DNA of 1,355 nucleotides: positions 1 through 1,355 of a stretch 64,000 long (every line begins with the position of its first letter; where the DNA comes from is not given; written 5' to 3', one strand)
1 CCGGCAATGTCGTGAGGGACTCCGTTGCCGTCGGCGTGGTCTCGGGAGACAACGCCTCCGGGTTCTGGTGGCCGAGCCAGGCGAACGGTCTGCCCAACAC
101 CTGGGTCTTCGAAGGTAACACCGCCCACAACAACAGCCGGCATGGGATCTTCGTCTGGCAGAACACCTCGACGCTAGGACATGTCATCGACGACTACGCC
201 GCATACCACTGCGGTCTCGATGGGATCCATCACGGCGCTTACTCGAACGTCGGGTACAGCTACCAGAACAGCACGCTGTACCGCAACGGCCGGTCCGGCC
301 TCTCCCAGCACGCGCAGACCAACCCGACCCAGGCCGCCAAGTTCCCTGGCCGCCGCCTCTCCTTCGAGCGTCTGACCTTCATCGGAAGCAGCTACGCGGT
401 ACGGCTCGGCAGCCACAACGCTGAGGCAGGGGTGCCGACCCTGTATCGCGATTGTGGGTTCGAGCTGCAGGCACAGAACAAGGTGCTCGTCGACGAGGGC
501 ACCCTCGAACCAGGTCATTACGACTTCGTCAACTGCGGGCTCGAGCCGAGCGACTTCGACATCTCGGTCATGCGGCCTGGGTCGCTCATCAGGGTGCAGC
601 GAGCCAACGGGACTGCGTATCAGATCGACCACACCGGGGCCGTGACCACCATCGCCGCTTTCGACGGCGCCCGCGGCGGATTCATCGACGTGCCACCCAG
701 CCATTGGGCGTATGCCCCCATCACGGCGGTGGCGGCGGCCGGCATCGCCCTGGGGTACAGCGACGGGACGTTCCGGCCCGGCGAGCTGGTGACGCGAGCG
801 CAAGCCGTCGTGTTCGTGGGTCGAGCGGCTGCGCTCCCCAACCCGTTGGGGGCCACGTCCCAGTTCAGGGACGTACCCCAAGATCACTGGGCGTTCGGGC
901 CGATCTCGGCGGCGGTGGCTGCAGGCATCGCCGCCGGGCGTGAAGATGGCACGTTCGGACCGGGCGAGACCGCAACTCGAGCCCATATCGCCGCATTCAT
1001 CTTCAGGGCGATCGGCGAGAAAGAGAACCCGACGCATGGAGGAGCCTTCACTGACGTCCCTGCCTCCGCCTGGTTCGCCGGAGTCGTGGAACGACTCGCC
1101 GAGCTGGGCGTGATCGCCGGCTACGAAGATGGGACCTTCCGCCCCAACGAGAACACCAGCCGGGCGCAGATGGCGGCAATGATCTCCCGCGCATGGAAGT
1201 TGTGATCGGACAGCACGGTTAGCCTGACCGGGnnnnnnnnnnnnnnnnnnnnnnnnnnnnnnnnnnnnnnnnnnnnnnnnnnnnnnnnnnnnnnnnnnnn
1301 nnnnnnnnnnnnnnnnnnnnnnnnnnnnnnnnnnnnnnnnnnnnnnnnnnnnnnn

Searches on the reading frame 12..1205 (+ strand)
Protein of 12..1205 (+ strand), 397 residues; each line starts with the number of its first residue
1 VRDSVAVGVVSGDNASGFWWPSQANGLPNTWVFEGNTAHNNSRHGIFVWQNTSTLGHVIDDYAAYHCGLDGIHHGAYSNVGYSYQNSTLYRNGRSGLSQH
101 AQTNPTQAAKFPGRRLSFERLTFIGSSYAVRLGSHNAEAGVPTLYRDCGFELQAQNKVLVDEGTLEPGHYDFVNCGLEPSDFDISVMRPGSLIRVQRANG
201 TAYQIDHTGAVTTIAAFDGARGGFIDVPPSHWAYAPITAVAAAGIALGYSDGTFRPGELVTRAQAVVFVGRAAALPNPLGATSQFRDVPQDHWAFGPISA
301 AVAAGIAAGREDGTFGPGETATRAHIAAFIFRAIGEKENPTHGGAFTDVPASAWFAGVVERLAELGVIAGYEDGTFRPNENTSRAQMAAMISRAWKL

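Call 44: search_protein_families(library=pfam, proteins=[window:12-1205:+], max_evalue=0.0001)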
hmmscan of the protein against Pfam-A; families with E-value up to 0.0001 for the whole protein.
window:12-1205:+ (397 aa): 1 family
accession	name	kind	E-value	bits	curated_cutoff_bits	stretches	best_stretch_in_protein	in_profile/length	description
PF00395.25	SLH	-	4.8e-45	151.7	20.8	3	346-388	2-44/44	S-layer homology domain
